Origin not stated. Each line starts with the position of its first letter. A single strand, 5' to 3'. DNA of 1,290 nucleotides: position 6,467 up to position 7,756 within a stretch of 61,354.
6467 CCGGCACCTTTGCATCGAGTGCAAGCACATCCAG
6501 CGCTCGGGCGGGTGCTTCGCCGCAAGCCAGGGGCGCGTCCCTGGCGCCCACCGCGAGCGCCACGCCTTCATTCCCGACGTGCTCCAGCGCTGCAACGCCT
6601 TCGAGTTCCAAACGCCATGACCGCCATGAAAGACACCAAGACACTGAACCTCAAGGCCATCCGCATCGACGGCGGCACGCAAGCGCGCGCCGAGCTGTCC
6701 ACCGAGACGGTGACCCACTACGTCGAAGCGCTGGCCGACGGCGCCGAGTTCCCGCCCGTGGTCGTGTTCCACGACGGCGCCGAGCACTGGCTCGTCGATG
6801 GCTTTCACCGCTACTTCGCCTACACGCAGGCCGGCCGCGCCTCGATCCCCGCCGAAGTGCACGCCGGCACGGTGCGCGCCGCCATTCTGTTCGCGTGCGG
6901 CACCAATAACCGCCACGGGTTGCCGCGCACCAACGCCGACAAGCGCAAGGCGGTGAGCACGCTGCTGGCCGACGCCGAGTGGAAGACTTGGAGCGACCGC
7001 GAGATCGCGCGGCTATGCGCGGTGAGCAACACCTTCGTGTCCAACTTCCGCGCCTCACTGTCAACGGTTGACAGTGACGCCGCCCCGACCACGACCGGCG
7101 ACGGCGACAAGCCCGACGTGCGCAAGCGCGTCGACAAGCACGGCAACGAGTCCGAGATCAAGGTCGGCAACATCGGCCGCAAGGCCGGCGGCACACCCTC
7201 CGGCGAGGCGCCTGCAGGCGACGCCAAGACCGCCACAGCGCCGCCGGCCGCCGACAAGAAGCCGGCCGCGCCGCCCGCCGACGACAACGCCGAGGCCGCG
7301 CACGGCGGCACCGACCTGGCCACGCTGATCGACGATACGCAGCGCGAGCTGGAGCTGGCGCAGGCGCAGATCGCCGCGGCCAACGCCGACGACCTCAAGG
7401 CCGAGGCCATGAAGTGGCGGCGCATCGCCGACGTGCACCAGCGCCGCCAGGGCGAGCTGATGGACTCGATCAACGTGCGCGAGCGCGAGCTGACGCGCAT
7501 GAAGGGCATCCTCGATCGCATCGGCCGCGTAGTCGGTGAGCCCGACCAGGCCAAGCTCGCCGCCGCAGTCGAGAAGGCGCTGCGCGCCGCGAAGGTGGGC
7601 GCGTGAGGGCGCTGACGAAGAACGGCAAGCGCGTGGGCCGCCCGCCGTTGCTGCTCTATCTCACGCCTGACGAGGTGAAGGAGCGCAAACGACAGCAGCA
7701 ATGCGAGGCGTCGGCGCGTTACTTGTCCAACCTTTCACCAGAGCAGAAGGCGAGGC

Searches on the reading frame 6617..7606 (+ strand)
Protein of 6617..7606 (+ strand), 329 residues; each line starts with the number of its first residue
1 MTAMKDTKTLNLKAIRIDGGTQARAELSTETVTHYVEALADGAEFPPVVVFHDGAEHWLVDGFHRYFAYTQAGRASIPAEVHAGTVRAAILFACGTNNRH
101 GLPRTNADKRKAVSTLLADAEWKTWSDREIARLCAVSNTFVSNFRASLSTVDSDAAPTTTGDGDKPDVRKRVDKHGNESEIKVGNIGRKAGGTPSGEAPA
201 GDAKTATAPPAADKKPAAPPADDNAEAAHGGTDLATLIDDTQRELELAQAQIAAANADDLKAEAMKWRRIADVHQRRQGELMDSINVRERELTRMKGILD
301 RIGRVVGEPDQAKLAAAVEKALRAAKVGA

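Call 28: find_related_loci(query=A2, collection=viral_contigs, flank=10000)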
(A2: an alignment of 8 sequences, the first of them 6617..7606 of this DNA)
Query A2 (329 aa) in viral_contigs; peptide patterns used: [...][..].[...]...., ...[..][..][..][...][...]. (x = any residue, [..] = any of these).
598 stretches matched a pattern (row limit reached: there are more); 559 encode a relative of the query (tblastn E <= 1e-3); the best 80 are kept; 80 distinct loci.
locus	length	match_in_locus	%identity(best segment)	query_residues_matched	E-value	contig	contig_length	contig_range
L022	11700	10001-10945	41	2-326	2e-65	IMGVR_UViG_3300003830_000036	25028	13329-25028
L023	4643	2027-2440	64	8-145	3e-56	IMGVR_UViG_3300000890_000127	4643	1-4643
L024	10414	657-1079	59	7-147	5e-55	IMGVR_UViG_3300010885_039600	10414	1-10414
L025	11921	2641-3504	39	8-296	5e-54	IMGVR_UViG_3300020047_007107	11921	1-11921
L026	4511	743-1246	50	9-189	3e-54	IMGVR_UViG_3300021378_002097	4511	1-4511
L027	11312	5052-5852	40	15-300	4e-54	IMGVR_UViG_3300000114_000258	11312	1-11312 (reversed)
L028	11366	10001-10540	50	3-200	4e-54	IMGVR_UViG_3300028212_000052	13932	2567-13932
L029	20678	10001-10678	43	3-247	1e-53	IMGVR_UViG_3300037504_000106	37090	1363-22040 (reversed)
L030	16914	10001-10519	51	10-191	1e-53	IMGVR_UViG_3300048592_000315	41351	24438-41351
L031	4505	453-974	52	8-180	3e-53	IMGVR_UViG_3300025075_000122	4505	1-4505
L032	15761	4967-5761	41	4-266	5e-53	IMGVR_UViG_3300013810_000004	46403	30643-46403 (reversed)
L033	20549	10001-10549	49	1-182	2e-52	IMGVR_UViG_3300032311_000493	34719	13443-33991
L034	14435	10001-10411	59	10-146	1e-52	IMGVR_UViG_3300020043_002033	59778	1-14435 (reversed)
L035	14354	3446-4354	38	4-318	1e-52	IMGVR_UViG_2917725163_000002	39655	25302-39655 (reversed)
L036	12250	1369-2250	38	10-314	2e-52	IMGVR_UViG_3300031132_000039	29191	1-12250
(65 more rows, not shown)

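Call 57: find_homologous_proteins(query=window:6617-7606:+, max_evalue=1e-10)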
Query window:6617-7606:+ (329 aa): 2315 proteins with E <= 1e-10 among 8000 candidates; the best 120 are listed.
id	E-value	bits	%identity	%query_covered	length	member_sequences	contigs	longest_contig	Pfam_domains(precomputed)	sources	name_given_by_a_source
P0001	1.7e-211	719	100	100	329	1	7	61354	PF02195.27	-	-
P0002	3.3e-138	478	69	99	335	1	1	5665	PF02195.27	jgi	-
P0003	3.1e-83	298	48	98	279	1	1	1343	-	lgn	-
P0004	4.0e-83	297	50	98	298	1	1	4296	-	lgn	-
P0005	9.2e-82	293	49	97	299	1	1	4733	-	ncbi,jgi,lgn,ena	jgi:hypothetical protein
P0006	1.9e-81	292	49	98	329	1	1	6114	PF02195.27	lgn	-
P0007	2.0e-78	282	47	97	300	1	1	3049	PF02195.27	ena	-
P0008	5.6e-76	274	46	97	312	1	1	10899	-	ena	-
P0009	6.2e-76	274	47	98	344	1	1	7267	PF02195.27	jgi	jgi:uncharacterized ParB-like nuclease family protein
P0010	2.0e-75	272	45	98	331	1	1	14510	PF02195.27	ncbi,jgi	jgi:hypothetical protein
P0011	5.7e-75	271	48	98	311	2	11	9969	-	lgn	-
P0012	3.2e-74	268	48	97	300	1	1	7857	-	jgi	jgi:hypothetical protein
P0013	4.7e-74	268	50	97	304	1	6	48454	PF02195.27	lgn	-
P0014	6.6e-74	267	44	98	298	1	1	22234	-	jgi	jgi:hypothetical protein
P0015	1.5e-73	266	47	95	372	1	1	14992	-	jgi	jgi:hypothetical protein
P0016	4.7e-73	264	47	97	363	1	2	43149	PF02195.27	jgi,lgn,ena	jgi:uncharacterized ParB-like nuclease family protein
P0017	6.6e-73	264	45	98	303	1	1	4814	PF02195.27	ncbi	-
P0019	2.7e-72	262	43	97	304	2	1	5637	PF02195.27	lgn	-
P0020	5.7e-72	261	45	99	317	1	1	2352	PF02195.27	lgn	-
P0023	5.7e-70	254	44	98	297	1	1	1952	PF02195.27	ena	-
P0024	2.5e-69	252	47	95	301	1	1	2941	PF02195.27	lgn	-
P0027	8.0e-68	247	49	96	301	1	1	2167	PF02195.27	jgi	jgi:hypothetical protein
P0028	1.3e-67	247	44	99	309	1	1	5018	PF02195.27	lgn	-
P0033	2.1e-65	239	46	94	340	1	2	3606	PF02195.27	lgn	-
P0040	1.8e-62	230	44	97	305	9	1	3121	PF02195.27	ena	-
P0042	3.8e-62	228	43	97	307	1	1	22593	PF02195.27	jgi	-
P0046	7.7e-61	224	43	96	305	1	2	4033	PF02195.27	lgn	-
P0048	9.6e-60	221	43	99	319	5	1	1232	PF02195.27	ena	-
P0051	4.8e-59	218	42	98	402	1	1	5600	PF02195.27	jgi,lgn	jgi:hypothetical protein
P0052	7.2e-59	218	52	69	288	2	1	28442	PF02195.27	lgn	-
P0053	9.2e-59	217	45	97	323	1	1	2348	PF02195.27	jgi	-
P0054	2.2e-58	216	42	97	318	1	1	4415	PF02195.27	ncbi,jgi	jgi:hypothetical protein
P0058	4.5e-57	212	42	92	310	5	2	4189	PF02195.27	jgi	jgi:uncharacterized ParB-like nuclease family protein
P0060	7.3e-57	211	61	46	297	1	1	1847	PF02195.27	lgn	-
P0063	9.9e-57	211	42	93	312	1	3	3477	PF02195.27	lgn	-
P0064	1.3e-56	210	42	97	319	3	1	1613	PF02195.27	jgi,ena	-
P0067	9.4e-56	208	49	73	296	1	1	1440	PF02195.27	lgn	-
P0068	1.6e-55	207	41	97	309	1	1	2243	PF02195.27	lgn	-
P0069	1.7e-55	207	41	95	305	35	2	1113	PF02195.27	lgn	-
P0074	3.7e-55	206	50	69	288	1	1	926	PF02195.27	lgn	-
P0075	8.2e-55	204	53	56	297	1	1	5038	PF02195.27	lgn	-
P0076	9.8e-55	204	44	96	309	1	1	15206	PF02195.27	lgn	-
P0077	2.0e-54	203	42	88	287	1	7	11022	PF02195.27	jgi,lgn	-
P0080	2.8e-54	203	41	88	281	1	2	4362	PF02195.27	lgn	-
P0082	7.2e-54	201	50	64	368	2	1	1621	PF05869.17,PF02195.27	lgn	-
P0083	7.5e-54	201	44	85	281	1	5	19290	PF02195.27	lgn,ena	-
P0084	9.1e-54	201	60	49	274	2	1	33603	PF02195.27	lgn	-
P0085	9.4e-54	201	65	45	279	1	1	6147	PF02195.27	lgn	-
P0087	1.0e-53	201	51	69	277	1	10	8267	PF02195.27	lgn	-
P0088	1.2e-53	201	42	88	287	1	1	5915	PF02195.27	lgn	-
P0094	2.5e-53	200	50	69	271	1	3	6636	PF02195.27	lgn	-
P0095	2.8e-53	199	44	86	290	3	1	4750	PF01166.24,PF02195.27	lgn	-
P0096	3.2e-53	199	45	85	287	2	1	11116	PF02195.27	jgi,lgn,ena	-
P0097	3.5e-53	199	54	55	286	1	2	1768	PF02195.27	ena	-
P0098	4.4e-53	199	41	94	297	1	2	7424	PF02195.27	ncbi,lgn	-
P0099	5.4e-53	198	66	42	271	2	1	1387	PF02195.27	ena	-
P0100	5.9e-53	198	53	56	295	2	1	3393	PF02195.27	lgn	-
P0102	6.2e-53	198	55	51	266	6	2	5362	PF02195.27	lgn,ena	-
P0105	7.6e-53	198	44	88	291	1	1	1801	PF02195.27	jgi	jgi:regulator of replication initiation timing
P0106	7.7e-53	198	47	69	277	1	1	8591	PF02195.27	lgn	-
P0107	7.9e-53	198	41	88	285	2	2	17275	PF02195.27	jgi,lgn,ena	-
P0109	9.3e-53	198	46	72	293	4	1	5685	PF02195.27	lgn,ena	-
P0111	1.2e-52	197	39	95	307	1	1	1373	PF02195.27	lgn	-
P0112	1.3e-52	197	39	94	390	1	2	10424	PF18563.7,PF02195.27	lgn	-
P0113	1.4e-52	197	39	99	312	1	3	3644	PF02195.27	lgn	-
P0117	1.8e-52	197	53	56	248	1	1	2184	PF02195.27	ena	-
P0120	2.4e-52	196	47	67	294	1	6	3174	PF02195.27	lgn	-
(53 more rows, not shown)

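Call 66: find_encoding_contigs(protein=P0002, flank=10000, max_places=3)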
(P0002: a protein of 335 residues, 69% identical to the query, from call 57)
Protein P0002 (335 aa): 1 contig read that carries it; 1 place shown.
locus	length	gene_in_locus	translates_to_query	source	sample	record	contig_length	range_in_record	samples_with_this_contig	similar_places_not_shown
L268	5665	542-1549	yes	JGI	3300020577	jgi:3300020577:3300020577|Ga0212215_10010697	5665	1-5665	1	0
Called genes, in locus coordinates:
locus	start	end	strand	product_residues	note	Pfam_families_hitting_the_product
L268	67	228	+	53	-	-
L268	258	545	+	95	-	-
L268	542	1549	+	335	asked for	PF02195:ParB_N (weak)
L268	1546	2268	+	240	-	PF01844:HNH, PF14279:HNH_5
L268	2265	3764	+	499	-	PF00270:DEAD, PF04851:ResIII, PF18766:SWI2_SNF2 (faint), PF00271:Helicase_C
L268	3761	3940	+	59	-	-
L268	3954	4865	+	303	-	PF13362:Toprim_3 (weak)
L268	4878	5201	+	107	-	-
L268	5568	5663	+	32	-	?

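Call 74: predict_structure(alignment_id=A3)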
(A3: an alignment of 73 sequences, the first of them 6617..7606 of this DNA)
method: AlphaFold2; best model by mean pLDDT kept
length: 329 residues; sequences in the alignment: 73
mean_pLDDT: 83.9   pTM: 0.51
mean pLDDT of the five models: 83.9, 83.6, 82.4, 81.9, 81.6
residues with pLDDT >= 90: 201; 70-90: 57; 50-70: 38; < 50: 33
segments of 3 or more residues with pLDDT < 50: 189-193, 195-198, 200-206, 211-215, 217-224
pLDDT, mean of each block of 10 residues (from residue 1): 81 97 94 97 97 98 97 98 97 88 91 97 98 97 95 67 59 85 60 47 47 45 50 77 89 74 86 95 97 97 96 94 84
secondary structure, 60 per line:
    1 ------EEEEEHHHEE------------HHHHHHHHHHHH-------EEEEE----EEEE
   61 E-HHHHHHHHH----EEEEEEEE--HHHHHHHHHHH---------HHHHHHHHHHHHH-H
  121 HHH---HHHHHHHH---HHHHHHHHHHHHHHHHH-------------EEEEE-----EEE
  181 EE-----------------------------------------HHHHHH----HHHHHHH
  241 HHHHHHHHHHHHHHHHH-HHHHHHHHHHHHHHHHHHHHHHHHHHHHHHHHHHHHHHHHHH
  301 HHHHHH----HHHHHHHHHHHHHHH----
elements in order: E7-11 H29-40 E48-52 E57-61 H63-71 E76-83 H86-96 H106-118 H120-123 H127-134 H138-154 E168-172 E178-182 H224-229 H234-257 H259-306 H311-325

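Call 79: find_encoding_contigs(protein=window:6617-7606:+, flank=10000, max_places=8)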
Protein window:6617-7606:+ (329 aa): 7 contigs read that carry it; 4 places shown.
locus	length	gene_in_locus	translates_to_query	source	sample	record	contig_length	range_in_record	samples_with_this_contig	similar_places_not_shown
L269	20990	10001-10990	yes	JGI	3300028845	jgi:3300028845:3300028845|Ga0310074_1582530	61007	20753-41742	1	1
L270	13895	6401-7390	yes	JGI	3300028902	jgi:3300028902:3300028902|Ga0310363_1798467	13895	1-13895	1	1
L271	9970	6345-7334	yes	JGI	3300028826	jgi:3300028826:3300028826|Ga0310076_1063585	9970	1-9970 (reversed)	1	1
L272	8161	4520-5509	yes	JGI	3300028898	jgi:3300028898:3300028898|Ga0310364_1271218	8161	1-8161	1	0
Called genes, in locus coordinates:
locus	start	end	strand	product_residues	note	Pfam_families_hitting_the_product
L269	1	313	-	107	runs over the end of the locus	-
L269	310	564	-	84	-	-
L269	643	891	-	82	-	-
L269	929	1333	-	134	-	-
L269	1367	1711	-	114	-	-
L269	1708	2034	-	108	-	-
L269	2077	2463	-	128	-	-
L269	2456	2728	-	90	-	-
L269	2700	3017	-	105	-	-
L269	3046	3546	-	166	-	PF00436:SSB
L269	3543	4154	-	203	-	-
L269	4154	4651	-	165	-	PF05565:Sipho_Gp157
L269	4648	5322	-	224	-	PF06378:SSAP_Sak (weak)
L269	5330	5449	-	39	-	-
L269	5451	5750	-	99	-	-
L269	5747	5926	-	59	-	-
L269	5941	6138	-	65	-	-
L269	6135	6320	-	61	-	-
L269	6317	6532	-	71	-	-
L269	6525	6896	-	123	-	-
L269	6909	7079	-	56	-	-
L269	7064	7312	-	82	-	-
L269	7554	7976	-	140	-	PF01381:HTH_3 (weak)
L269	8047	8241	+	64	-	PF14549:P22_Cro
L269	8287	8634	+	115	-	-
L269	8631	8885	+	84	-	-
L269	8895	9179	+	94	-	-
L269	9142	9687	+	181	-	-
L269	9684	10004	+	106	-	-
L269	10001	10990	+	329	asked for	PF02195:ParB_N (weak)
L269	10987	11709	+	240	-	PF01844:HNH, PF14279:HNH_5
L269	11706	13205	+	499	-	PF00270:DEAD, PF04851:ResIII, PF18766:SWI2_SNF2 (faint), PF00271:Helicase_C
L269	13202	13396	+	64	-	-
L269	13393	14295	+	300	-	PF13362:Toprim_3 (weak)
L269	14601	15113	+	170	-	-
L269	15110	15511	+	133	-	-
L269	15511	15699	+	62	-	-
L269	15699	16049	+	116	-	-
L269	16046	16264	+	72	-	-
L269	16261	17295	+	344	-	PF00589:Phage_integrase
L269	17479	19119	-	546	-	PF24175:SU10_adaptor (weak)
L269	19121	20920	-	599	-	PF00041:fn3, PF05345:He_PIG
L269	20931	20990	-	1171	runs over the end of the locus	-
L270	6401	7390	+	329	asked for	PF02195:ParB_N (weak)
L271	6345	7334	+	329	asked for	PF02195:ParB_N (weak)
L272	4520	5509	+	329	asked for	PF02195:ParB_N (weak)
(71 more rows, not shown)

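Call 80: fold_search(model_id=the predicted structure, library=pdb)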
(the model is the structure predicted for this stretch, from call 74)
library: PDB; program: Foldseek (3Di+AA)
matches with E <= 10: 276; with E <= 0.001: 51
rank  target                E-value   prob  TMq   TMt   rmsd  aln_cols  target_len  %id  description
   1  6sdk_B                9.6e-08  1.00  0.26  0.42  14.2       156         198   17  Crystal structure of bacterial ParB dimer bound to CDP (released 2019-10-23)
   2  7nfu_B                1.8e-07  1.00  0.35  0.52   4.8       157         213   16  Crystal structure of C-terminally truncated Geobacillus thermoleovorans nucleoid occlusion protein Noc (released 2021-02-17)
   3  7bnk_B                1.8e-07  1.00  0.27  0.44  14.6       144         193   19  Crystal structure of ParB from Myxococcus xanthus bound to CDP and Monothiophosphate (released 2021-09-08)
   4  7bnk_A                3.4e-07  1.00  0.27  0.43  14.6       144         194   19  Crystal structure of ParB from Myxococcus xanthus bound to CDP and Monothiophosphate (released 2021-09-08)
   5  7nfu_A                4.3e-07  1.00  0.35  0.50   4.8       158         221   16  Crystal structure of C-terminally truncated Geobacillus thermoleovorans nucleoid occlusion protein Noc (released 2021-02-17)
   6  6sdk_A                4.3e-07  1.00  0.26  0.41  14.0       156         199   17  Crystal structure of bacterial ParB dimer bound to CDP (released 2019-10-23)
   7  7bnr_A                6.1e-07  1.00  0.27  0.43  14.8       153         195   20  Crystal structure of a ParB Q52A mutant from Myxococcus xanthus bound to CTPyS (released 2021-09-08)
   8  7ng0                  6.5e-07  1.00  0.28  0.45  14.4       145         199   16  Crystal structure of N- and C-terminally truncated Geobacillus thermoleovorans nucleoid occlusion protein Noc (released 2021-02-17)
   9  7o0n_A                1.4e-06  1.00  0.26  0.43  14.8       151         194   20  Crystal structure of a ParB E93A mutant from Myxococcus xanthus bound to CDP and monothiophosphate (released 2021-09-15)
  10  7ol9_B                2.9e-06  1.00  0.27  0.42  12.2       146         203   19  Crystal structure of C-terminally truncated Bacillus subtilis nucleoid occlusion protein (Noc) complexed to the Noc-bi (released 2022-03-09)
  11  7bnr_B                3.1e-06  1.00  0.26  0.42  14.9       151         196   20  Crystal structure of a ParB Q52A mutant from Myxococcus xanthus bound to CTPyS (released 2021-09-08)
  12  7bm8_A                7.4e-06  1.00  0.26  0.46  14.4       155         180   16  Crystal structure of the C-terminally truncated chromosome-partitioning protein ParB from Caulobacter crescentus compl (released 2021-04-28)
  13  8qa8_C                8.8e-06  1.00  0.25  0.39  14.1       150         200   20  Crystal structure of the C-terminally truncated transcriptional repressor protein KorB from the RK2 plasmid complexed  (released 2024-02-21)
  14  7ol9_A                8.8e-06  1.00  0.22  0.34  13.7       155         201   18  Crystal structure of C-terminally truncated Bacillus subtilis nucleoid occlusion protein (Noc) complexed to the Noc-bi (released 2022-03-09)
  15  8qa8_A                1.2e-05  1.00  0.25  0.39  14.1       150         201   21  Crystal structure of the C-terminally truncated transcriptional repressor protein KorB from the RK2 plasmid complexed  (released 2024-02-21)
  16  8qa8_F                1.5e-05  1.00  0.24  0.38  14.3       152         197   18  Crystal structure of the C-terminally truncated transcriptional repressor protein KorB from the RK2 plasmid complexed  (released 2024-02-21)
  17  1vz0_B                2.6e-05  1.00  0.29  0.46   5.3       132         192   21  Chromosome segregation protein Spo0J from Thermus thermophilus (released 2004-07-19)
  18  8qa8_B                2.8e-05  1.00  0.24  0.38  14.1       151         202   20  Crystal structure of the C-terminally truncated transcriptional repressor protein KorB from the RK2 plasmid complexed  (released 2024-02-21)
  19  1vz0_E                3.7e-05  1.00  0.29  0.47  11.1       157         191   22  Chromosome segregation protein Spo0J from Thermus thermophilus (released 2004-07-19)
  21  1vz0_A                4.4e-05  1.00  0.29  0.48   3.8       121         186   25  Chromosome segregation protein Spo0J from Thermus thermophilus (released 2004-07-19)
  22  8qa9_A                4.7e-05  1.00  0.33  0.50   3.7       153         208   18  Crystal structure of the RK2 plasmid encoded co-complex of the C-terminally truncated transcriptional repressor protei (released 2024-02-21)
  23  1vz0_H                4.7e-05  1.00  0.29  0.48   3.8       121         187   25  Chromosome segregation protein Spo0J from Thermus thermophilus (released 2004-07-19)
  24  1vz0_F                4.7e-05  1.00  0.29  0.48   3.8       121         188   25  Chromosome segregation protein Spo0J from Thermus thermophilus (released 2004-07-19)
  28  8qa9_B                9.9e-05  1.00  0.34  0.51   3.7       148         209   19  Crystal structure of the RK2 plasmid encoded co-complex of the C-terminally truncated transcriptional repressor protei (released 2024-02-21)
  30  1vz0_C                1.4e-04  1.00  0.28  0.46   5.6       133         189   22  Chromosome segregation protein Spo0J from Thermus thermophilus (released 2004-07-19)
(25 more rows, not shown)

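Call 83: search_solved_structures(query=A3, max_evalue=0.1, show_alignments=3)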
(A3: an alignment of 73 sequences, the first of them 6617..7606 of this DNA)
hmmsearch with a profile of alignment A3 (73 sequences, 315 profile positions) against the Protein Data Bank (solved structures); distinct sequences matched with E-value up to 0.1: 11.
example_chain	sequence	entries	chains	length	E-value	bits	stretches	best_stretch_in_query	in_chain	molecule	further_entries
7o0n_A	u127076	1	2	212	0.00017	24.4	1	7-93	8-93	ParB family protein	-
7bnk_A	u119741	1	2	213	0.00029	23.7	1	7-93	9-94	ParB family protein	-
1vz0_A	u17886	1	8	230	0.0015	21.4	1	17-93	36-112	Chromosome-partitioning protein Spo0J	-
6ky4_A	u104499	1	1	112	0.0035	20.1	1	24-82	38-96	Sulfiredoxin, chloroplastic/mitochondrial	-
7bnr_A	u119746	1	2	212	0.0049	19.7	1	19-93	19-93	ParB family protein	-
1wpa_A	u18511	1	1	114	0.019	17.7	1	220-299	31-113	Occludin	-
3g7c_A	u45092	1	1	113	0.021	17.6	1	220-299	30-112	Occludin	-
7lj1_a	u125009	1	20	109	0.084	15.6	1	49-85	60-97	Sulfiredoxin-1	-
1xw3_A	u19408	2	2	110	0.086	15.6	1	49-85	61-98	SULFIREDOXIN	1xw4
2rii_X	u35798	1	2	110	0.086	15.6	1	49-85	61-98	Sulfiredoxin-1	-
1xaw_A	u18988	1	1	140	0.088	15.5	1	203-299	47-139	Occludin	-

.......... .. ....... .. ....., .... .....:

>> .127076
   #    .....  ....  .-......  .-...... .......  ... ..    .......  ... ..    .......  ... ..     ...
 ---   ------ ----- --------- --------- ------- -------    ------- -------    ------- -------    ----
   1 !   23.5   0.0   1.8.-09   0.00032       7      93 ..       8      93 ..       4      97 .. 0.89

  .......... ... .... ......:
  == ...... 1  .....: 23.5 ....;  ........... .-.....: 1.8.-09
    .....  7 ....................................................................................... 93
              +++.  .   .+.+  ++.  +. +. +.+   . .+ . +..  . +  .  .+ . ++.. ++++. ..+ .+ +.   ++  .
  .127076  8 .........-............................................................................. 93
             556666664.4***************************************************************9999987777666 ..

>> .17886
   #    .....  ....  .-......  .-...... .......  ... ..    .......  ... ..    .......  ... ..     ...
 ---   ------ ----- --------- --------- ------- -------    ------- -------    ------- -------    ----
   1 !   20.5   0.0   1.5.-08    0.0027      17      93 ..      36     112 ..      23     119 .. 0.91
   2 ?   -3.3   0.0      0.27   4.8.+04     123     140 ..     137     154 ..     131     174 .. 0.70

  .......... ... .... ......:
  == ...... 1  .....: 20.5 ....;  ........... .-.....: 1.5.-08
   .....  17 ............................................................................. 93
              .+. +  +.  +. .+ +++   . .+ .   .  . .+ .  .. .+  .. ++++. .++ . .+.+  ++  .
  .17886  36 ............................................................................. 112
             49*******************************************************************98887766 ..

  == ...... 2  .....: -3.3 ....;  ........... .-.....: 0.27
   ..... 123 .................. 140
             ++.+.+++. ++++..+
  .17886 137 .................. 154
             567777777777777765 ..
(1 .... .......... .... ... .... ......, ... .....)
